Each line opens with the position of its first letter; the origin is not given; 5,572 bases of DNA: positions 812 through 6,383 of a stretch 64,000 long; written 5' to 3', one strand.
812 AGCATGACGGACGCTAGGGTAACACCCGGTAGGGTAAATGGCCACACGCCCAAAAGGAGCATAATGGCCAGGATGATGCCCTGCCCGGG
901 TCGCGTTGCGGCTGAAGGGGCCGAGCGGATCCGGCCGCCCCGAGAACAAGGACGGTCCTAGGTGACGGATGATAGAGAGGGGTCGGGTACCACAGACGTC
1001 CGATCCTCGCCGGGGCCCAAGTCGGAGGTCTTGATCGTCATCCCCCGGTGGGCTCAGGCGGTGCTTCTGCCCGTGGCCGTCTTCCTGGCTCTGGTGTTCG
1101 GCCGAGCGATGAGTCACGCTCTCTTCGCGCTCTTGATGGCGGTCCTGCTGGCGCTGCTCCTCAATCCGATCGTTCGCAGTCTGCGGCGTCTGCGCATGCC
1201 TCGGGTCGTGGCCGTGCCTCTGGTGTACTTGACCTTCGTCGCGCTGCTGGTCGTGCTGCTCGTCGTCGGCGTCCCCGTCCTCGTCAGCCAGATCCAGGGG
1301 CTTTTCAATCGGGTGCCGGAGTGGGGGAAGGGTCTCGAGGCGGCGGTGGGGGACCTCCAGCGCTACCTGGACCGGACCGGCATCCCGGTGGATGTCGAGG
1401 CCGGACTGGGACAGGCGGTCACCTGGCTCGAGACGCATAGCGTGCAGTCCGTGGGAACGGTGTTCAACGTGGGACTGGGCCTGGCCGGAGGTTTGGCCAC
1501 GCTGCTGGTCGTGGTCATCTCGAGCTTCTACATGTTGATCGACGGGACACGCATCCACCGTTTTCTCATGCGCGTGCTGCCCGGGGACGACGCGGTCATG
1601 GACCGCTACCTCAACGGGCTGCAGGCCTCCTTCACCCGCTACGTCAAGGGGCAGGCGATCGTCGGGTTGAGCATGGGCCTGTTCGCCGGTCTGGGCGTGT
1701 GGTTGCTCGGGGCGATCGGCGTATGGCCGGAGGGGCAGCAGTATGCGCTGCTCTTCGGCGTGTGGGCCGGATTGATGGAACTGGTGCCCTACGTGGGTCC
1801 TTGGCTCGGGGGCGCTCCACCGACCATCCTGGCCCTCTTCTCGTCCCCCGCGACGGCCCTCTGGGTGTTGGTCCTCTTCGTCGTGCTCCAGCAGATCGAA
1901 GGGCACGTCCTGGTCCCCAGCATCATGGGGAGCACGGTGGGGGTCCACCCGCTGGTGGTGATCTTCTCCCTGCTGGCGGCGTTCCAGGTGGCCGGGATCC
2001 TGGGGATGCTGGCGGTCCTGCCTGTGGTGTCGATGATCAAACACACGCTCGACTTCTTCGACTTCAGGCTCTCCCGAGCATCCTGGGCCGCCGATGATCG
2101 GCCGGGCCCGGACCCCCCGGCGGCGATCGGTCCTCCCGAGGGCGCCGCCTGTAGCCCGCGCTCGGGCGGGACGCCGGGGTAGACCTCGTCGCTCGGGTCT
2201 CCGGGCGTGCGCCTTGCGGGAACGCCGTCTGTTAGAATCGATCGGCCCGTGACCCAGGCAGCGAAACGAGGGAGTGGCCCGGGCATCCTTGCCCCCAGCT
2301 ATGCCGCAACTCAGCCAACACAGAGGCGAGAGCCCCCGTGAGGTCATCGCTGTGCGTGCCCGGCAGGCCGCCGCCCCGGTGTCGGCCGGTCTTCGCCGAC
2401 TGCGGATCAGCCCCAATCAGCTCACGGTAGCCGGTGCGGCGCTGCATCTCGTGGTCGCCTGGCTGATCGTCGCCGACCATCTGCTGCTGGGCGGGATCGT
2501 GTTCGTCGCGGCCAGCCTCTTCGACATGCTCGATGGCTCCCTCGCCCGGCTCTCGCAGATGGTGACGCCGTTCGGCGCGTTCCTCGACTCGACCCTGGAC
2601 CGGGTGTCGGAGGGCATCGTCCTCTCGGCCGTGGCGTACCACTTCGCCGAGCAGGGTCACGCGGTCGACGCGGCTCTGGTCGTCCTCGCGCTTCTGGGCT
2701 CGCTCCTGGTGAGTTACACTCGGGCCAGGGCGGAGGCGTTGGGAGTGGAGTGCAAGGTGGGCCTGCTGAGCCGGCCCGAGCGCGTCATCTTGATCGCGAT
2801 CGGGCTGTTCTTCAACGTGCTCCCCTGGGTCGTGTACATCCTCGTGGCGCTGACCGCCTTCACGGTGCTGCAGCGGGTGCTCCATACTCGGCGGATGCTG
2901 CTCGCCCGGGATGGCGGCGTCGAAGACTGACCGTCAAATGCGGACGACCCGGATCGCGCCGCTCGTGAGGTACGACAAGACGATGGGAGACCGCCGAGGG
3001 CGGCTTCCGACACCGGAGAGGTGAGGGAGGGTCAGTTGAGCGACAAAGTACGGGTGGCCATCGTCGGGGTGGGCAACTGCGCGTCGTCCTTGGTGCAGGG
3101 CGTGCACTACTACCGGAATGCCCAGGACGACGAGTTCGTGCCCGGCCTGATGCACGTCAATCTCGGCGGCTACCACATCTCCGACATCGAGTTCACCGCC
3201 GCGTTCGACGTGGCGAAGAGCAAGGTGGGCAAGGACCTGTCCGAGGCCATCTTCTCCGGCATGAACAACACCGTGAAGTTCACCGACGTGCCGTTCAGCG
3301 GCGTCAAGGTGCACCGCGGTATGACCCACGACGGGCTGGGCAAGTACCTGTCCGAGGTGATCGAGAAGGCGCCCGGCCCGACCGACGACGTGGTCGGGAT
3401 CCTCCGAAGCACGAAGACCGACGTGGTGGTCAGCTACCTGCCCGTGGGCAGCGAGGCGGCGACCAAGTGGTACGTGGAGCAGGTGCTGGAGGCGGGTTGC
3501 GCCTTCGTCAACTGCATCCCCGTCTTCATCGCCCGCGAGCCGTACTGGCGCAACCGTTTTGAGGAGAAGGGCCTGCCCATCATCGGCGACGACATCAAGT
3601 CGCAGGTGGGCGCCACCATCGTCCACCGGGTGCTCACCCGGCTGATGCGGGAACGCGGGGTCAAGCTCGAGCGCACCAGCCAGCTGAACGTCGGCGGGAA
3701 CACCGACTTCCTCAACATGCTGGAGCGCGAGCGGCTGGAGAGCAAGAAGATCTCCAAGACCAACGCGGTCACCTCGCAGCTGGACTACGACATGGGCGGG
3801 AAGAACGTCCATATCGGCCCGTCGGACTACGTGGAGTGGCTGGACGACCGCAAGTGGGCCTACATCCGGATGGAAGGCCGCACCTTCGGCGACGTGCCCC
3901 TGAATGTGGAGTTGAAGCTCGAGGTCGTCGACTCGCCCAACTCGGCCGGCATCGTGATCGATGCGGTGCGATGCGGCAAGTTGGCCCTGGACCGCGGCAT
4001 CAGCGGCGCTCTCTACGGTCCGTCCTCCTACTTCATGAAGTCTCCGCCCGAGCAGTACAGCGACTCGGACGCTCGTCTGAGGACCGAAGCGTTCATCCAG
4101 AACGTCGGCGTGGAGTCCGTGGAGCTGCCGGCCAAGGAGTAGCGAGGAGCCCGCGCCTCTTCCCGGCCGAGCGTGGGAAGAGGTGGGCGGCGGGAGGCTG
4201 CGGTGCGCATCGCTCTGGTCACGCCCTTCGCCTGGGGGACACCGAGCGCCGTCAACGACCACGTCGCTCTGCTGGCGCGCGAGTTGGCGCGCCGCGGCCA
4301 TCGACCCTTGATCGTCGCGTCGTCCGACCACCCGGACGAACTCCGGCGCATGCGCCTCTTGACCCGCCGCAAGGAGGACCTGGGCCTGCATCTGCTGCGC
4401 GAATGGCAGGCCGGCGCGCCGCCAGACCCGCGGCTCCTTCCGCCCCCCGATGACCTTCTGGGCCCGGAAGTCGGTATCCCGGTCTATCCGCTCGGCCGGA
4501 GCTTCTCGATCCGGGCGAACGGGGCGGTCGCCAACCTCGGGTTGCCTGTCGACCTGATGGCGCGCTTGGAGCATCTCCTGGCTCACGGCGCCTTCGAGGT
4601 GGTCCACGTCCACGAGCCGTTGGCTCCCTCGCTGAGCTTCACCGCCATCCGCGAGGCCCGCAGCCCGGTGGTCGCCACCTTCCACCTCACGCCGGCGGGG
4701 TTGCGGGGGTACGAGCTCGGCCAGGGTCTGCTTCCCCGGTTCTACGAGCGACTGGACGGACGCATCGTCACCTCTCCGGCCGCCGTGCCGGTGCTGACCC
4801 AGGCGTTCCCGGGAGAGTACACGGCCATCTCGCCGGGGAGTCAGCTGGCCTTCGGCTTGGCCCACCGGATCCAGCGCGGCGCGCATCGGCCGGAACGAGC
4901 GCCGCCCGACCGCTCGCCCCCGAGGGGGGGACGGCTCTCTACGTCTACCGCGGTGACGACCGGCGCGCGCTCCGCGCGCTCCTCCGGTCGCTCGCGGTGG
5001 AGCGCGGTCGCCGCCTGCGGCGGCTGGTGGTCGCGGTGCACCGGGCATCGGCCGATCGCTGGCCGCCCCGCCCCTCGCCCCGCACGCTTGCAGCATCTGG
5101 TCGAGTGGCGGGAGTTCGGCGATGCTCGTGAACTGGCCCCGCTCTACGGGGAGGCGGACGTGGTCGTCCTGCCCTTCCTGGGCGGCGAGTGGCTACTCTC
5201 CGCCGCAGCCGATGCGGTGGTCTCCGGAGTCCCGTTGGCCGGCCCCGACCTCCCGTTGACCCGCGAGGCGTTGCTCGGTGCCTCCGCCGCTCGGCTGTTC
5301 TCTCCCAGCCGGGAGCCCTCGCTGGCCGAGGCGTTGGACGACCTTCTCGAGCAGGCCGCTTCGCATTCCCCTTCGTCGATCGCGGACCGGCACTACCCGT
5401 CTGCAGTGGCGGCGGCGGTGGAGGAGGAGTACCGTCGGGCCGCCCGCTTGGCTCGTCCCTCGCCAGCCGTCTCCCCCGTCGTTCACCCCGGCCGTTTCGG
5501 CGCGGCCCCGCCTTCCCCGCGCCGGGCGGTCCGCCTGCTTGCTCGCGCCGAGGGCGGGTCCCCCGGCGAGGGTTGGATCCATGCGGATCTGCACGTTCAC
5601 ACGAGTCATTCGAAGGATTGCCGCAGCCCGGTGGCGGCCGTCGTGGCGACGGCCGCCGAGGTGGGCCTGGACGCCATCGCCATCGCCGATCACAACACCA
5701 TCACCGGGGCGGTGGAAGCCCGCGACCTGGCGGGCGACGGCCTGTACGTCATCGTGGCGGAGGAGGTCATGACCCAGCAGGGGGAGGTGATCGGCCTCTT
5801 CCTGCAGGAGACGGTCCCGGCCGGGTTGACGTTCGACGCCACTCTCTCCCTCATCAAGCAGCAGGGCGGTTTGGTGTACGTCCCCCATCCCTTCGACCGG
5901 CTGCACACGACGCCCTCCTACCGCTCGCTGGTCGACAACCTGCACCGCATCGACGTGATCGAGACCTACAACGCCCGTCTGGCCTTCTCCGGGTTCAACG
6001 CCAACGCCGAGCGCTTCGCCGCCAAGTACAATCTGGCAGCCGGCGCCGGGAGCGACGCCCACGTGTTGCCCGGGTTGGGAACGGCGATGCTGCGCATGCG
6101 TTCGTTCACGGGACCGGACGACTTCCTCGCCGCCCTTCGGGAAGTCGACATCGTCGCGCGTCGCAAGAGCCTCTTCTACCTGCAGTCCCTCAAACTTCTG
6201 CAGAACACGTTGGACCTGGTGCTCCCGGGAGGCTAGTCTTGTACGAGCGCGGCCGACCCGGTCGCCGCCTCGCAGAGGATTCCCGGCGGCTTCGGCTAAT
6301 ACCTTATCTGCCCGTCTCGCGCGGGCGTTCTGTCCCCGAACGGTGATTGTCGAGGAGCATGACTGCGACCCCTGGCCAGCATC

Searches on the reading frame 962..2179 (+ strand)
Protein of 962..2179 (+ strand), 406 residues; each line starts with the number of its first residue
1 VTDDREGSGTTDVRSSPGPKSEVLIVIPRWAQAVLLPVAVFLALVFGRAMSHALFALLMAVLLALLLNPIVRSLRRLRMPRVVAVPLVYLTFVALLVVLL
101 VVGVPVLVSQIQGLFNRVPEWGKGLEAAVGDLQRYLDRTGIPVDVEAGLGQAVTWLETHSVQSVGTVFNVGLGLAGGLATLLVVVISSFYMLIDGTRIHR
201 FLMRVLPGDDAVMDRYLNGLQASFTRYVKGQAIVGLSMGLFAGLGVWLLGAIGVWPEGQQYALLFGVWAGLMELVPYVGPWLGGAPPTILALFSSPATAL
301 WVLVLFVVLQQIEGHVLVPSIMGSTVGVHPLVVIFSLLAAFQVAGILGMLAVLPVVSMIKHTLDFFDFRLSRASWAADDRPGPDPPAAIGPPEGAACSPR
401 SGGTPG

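Call 39: search_protein_families(library=pfam, proteins=[window:962-2179:+], max_evalue=0.00001)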
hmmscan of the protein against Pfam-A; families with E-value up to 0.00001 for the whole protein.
window:962-2179:+ (406 aa): 1 family
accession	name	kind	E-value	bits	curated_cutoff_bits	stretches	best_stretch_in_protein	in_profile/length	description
PF01594.21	AI-2E_transport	-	1.9e-61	208.5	34.3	1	35-365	3-325/327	AI-2E family transporter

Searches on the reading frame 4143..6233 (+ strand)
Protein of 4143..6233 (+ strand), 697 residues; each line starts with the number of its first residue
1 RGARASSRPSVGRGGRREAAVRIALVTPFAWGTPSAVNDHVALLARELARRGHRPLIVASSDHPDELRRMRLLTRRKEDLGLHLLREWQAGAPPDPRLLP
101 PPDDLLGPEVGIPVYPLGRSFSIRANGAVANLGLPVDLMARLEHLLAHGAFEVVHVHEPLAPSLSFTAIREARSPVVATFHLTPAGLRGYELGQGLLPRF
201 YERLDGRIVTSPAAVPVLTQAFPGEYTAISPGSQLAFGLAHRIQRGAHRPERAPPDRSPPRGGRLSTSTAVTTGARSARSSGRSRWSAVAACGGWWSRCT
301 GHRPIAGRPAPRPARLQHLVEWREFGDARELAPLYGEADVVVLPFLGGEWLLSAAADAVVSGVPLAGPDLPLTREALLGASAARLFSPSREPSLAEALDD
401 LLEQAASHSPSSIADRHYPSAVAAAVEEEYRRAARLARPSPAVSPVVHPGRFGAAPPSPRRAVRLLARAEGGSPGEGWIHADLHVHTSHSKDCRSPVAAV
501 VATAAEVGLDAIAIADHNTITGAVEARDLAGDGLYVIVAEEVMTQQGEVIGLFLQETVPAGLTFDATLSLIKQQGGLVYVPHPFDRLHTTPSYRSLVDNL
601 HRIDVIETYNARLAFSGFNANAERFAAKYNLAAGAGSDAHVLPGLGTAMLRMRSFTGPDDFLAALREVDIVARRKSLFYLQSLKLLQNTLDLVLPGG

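Call 39: search_protein_families(library=pfam, proteins=[window:4143-6233:+], max_evalue=0.00001)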
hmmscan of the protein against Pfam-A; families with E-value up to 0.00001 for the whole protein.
window:4143-6233:+ (697 aa): 4 families
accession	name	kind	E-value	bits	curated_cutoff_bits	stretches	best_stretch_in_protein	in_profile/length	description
PF13263.12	PHP_C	-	5.5e-12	45.5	21.3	1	619-667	4-53/56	PHP-associated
PF13439.12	Glyco_transf_4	-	1e-11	45.6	28.5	1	39-220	6-150/170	Glycosyltransferase Family 4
PF13579.12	Glyco_trans_4_4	-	1.1e-10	42.5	29.7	1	37-223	3-139/158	Glycosyl transferase 4-like domain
PF02811.25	PHP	-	1.6e-08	35.5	26.4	1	482-545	1-66/164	PHP domain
